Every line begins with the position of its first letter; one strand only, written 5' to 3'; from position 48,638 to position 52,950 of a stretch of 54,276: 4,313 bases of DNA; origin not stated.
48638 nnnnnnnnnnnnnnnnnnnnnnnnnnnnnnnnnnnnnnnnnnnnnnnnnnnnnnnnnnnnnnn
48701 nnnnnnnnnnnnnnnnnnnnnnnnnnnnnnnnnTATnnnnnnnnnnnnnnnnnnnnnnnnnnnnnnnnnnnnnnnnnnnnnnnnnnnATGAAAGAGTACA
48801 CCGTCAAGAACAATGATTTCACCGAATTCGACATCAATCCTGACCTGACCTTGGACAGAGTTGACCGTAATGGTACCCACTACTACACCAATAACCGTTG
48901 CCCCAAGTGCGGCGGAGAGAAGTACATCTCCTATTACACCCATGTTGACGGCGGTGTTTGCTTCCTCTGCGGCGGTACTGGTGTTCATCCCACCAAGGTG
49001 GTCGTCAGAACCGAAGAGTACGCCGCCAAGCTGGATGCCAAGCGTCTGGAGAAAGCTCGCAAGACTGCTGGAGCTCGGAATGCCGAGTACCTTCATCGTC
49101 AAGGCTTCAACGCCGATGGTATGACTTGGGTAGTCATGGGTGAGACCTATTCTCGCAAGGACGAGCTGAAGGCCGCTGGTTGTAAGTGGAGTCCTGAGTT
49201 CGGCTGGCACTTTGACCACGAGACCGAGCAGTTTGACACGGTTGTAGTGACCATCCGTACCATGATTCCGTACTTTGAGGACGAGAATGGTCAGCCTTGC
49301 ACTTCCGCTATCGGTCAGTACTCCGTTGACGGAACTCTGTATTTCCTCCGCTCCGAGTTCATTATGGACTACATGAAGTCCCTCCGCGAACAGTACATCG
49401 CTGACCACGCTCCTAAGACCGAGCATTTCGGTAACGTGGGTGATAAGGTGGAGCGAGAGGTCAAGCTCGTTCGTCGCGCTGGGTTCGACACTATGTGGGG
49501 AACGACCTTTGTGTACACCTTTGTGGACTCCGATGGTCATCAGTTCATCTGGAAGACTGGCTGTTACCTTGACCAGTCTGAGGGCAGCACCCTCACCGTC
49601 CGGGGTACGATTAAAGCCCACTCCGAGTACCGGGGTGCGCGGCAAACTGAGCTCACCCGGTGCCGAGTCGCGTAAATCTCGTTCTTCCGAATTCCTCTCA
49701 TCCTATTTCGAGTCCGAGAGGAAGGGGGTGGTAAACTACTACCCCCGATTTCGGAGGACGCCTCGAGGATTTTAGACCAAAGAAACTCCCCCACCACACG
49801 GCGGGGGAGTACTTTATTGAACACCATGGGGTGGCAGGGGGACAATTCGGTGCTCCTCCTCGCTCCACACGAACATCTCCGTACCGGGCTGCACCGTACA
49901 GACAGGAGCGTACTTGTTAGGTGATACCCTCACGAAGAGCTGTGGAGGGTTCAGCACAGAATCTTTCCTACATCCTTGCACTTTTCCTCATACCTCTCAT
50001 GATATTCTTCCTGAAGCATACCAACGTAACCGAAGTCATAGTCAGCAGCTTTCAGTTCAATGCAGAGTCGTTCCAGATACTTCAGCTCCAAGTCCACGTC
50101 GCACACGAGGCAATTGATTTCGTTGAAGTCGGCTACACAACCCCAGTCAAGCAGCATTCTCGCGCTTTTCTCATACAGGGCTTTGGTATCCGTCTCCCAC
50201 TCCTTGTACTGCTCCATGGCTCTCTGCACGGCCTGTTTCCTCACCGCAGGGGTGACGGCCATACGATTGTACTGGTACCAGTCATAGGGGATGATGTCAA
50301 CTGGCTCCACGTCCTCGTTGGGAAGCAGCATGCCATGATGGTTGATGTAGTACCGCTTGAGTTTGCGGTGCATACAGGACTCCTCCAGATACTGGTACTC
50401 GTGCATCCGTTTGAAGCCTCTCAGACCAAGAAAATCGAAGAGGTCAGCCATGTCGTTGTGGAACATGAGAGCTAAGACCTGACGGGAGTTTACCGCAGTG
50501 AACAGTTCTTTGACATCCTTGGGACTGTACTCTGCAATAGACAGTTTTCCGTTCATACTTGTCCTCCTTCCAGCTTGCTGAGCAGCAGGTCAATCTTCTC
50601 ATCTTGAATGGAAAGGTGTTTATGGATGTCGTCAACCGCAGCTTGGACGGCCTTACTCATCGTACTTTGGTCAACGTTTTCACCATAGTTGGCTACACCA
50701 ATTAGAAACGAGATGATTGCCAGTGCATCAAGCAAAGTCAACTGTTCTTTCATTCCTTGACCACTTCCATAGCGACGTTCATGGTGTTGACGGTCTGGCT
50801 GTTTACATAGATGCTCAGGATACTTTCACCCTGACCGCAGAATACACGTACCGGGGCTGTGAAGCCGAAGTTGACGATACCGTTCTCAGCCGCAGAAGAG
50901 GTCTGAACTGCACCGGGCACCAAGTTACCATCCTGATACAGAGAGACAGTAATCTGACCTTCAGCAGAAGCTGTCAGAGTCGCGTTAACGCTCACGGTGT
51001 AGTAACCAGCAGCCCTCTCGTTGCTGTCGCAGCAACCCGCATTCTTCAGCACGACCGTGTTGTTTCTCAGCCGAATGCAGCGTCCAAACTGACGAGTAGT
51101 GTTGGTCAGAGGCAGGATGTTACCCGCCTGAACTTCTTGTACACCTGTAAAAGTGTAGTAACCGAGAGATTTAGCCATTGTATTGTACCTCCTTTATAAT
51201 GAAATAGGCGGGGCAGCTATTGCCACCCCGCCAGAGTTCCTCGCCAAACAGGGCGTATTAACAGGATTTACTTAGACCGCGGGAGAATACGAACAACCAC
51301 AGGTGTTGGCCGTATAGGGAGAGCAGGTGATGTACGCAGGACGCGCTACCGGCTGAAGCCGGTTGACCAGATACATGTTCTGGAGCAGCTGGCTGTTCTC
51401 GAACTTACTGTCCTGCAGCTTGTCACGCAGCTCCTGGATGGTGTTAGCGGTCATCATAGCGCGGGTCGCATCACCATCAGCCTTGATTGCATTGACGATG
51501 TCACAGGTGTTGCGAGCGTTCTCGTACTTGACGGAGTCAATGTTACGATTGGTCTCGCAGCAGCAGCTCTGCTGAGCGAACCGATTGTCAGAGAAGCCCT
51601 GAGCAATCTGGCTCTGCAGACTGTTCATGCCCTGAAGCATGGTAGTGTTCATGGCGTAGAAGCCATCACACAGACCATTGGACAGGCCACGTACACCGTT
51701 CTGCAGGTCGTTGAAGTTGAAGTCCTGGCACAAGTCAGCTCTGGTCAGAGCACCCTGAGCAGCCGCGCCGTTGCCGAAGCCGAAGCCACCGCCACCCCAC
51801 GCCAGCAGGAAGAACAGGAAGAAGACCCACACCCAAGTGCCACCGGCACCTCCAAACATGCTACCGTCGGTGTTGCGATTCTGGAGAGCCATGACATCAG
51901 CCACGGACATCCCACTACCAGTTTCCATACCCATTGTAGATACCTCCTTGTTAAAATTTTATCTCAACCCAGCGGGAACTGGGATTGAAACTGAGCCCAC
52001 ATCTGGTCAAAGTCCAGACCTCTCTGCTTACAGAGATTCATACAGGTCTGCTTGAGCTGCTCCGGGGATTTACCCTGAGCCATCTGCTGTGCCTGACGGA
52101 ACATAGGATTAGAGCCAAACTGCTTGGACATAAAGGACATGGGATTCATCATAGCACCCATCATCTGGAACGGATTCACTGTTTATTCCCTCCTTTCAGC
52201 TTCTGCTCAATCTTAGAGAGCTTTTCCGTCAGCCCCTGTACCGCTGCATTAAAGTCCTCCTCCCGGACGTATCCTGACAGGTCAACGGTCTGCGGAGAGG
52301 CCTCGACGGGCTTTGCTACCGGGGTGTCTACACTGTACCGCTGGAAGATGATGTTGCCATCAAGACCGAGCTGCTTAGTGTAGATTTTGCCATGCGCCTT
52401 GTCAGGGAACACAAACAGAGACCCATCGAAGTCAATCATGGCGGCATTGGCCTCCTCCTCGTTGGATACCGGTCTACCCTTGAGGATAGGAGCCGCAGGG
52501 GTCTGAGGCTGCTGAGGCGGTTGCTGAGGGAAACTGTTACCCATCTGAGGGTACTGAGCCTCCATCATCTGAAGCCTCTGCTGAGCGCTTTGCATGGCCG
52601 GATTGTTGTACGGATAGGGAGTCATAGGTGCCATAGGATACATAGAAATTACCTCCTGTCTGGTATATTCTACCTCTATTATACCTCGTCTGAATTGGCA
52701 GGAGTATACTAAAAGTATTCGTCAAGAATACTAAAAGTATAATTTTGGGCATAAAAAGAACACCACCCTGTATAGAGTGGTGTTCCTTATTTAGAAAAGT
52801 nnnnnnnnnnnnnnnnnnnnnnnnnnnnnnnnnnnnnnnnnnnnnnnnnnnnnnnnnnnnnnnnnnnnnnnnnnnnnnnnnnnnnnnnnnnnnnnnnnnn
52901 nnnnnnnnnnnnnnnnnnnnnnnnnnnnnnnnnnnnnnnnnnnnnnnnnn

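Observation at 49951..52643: Six-gene module of unknown function behind an activator-type promoter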

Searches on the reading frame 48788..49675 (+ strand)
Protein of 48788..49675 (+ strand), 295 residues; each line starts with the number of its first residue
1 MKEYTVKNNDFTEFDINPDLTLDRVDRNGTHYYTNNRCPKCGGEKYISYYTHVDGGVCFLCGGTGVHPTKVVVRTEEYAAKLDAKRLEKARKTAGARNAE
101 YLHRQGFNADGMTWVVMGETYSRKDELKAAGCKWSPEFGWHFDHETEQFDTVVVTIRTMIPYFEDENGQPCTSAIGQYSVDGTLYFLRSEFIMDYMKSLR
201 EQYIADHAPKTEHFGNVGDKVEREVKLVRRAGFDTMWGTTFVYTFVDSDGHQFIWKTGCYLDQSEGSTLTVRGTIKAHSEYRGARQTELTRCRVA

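Call 8: search_protein_families(library=phrogs, proteins=[window:48788-49675:+], max_evalue=0.01)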
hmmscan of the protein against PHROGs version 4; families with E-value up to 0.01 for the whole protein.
window:48788-49675:+ (295 aa): 11 families
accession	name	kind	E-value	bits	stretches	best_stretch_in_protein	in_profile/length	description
phrog_30451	-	unknown function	3.1e-43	149.3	1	23-294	9-279/287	-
phrog_2319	-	unknown function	1.1e-26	95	1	194-294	295-396/399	-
phrog_4095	-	unknown function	1.9e-12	48.3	2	190-294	113-225/234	-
phrog_3628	-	unknown function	7.1e-11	42.8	1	200-294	157-255/257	-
phrog_27218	-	unknown function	2.8e-08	34.8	1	211-294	107-189/192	-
phrog_32167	-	unknown function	1e-06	29.7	1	35-134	154-247/285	-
phrog_37598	-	unknown function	3.1e-06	28.1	1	36-113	56-129/163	-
phrog_1139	-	DNA, RNA and nucleotide metabolism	4.3e-06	26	1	25-130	21-124/895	DNA primase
phrog_9961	-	unknown function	4e-05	25.2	1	35-87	7-60/99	-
phrog_4046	-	unknown function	0.00031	21.3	1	35-115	49-122/301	-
phrog_15863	-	unknown function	0.0061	16.9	1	114-136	242-263/312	-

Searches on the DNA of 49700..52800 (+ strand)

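Call 6: search_dna_similar(query=window:49700-52800:+, collection=phages, mode=distant, max_rows=20)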
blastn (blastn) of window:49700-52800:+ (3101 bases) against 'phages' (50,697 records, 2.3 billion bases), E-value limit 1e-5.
Records with a match: 2; places in all: 2; records where one place covers at least 80% of the query: 0.
Best place of each record, by identity: 60-80% 2.
By first word of the organism name: Dulem 2.
By host as written in the record: Varecia variegata 1; Propithecus coquereli 1.
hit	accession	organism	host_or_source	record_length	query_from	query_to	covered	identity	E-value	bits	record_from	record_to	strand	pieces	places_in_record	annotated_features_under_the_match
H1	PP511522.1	Dulem virus 35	Varecia variegata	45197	1895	2055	5%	71.8%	6e-10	73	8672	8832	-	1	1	hypothetical protein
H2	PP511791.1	Dulem virus 39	Propithecus coquereli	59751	1786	1872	3%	78.2%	2e-9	73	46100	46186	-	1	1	hypothetical protein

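Call 109: search_dna_similar(query=L001:2600-8500:+, collection=phages, mode=near, max_rows=30)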
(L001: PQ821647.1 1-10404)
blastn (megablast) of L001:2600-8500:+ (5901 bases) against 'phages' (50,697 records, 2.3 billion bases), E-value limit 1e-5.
Records with a match: 15; places in all: 31; records where one place covers at least 80% of the query: 1.
Best place of each record, by identity: >=99% 1; 95-99% 5; 90-95% 8; 80-90% 1.
By first word of the organism name: Clostridium 15.
By host as written in the record: Clostridium perfringens 12; Clostridium perfringens 012 1; Clostridium perfringens 2589 1; Clostridium perfringens JCM 1290 1.
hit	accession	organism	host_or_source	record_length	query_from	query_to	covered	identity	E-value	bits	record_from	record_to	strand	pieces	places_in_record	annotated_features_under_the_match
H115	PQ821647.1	Clostridium phage HMD-PC1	Clostridium perfringens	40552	1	5901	100%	100.0%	0e+0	10898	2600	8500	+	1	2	anti-repressor | hypothetical protein (x9) | site-specific DNA-methyltransferase | Gam-like end protection protein | recombinase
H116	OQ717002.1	Clostridium phage vB_CpeS-17DYC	Clostridium perfringens 012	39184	1374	5901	76%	95.6%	0e+0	7189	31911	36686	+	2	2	hypothetical protein (x10) | putative recombination protein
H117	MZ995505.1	Clostridium phage vB_CpeP_PMQ04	Clostridium perfringens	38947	1374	5901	77%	94.3%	0e+0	6920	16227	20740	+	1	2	hypothetical protein (x11)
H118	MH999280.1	Clostridium phage CPD1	Clostridium perfringens 2589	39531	1374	5901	77%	90.0%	0e+0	5822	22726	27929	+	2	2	hypothetical protein (x11) | recombinase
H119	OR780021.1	Clostridium phage XP41-N3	Clostridium perfringens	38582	1374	5901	69%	92.3%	0e+0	5802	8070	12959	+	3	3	hypothetical protein (x9) | Mu Gam-like end protection | Erf-like ssDNA annealing protein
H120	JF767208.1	Clostridium phage phiCP13O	Clostridium perfringens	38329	612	5901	53%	95.7%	0e+0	5047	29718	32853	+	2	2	uncharacterized phage-encoded protein | hypothetical protein (x5) | ERF superfamily protein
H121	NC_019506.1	Clostridium phage phiCP13O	Clostridium perfringens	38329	612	5901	53%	95.7%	0e+0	5047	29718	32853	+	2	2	anti-repressor | hypothetical protein (x5) | Erf-like ssDNA annealing protein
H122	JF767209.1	Clostridium phage phiCP34O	Clostridium perfringens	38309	612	5901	53%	95.5%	0e+0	5013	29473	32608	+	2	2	uncharacterized phage-encoded protein | hypothetical protein (x5) | ERF superfamily protein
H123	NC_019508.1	Clostridium phage phiCP34O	Clostridium perfringens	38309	612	5901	53%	95.5%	0e+0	5013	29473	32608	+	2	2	anti-repressor | hypothetical protein (x5) | Erf-like ssDNA annealing protein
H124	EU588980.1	Clostridium phage phiCP39-O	Clostridium perfringens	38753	612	5901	53%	94.6%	0e+0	4852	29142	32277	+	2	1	antirepressor | hypothetical protein (x5) | Gp157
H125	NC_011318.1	Clostridium phage phiCP39-O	Clostridium perfringens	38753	612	5901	53%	94.6%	0e+0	4852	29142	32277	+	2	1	anti-repressor | hypothetical protein (x4) | Mu Gam-like end protection | Erf-like ssDNA annealing protein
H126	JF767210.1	Clostridium phage phiCP9O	Clostridium perfringens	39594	612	5901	53%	94.6%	0e+0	4842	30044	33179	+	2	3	uncharacterized phage-encoded protein | hypothetical protein (x5) | ERF superfamily protein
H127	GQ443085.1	Clostridium phage phiCP26F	Clostridium perfringens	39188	612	5901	53%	94.5%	0e+0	4836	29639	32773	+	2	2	phi26F_gp35: hypothetical protein | phi26F_gp37: hypothetical protein | phi26F_gp36: hypothetical protein | phi26F_gp39: hypothetical protein | phi26F_gp38: hypothetical protein | and 2 other names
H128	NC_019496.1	Clostridium phage phiCP26F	Clostridium perfringens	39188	612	5901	53%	94.5%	0e+0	4836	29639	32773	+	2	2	phi26F_gp35: anti-repressor | phi26F_gp37: hypothetical protein | phi26F_gp36: hypothetical protein | phi26F_gp39: hypothetical protein | phi26F_gp38: hypothetical protein | and 2 other names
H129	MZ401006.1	Clostridium phage CPQ4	Clostridium perfringens JCM 1290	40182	1374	4583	48%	91.7%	0e+0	3891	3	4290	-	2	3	hypothetical protein (x9)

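Call 110: get_annotated_region(hit=H125, flank=300)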
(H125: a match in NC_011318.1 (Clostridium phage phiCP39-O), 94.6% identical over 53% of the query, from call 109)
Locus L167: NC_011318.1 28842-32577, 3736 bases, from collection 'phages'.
description: Clostridium phage 39-O, complete genome.
organism: Clostridium phage phiCP39-O (NCBI taxid 541865)
taxonomy: Viruses; Duplodnaviria; Heunggongvirae; Uroviricota; Caudoviricetes
host: Clostridium perfringens; source: -; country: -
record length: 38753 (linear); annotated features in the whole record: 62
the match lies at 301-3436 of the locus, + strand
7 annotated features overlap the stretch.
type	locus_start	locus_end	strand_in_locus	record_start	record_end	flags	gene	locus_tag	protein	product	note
CDS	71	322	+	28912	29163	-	-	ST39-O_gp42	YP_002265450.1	hypothetical protein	-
CDS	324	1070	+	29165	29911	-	-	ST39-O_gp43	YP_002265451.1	anti-repressor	-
CDS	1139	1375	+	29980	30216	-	-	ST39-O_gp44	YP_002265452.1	hypothetical protein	-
CDS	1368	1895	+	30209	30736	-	-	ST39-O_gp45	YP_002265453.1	hypothetical protein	contains ferritin domain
CDS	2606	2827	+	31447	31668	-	-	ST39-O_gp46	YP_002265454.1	hypothetical protein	-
CDS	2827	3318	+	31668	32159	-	-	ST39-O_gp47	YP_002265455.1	Mu Gam-like end protection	similar to siphovirus Gp157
CDS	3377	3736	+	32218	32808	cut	-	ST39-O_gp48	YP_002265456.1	Erf-like ssDNA annealing protein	contains DNA binding region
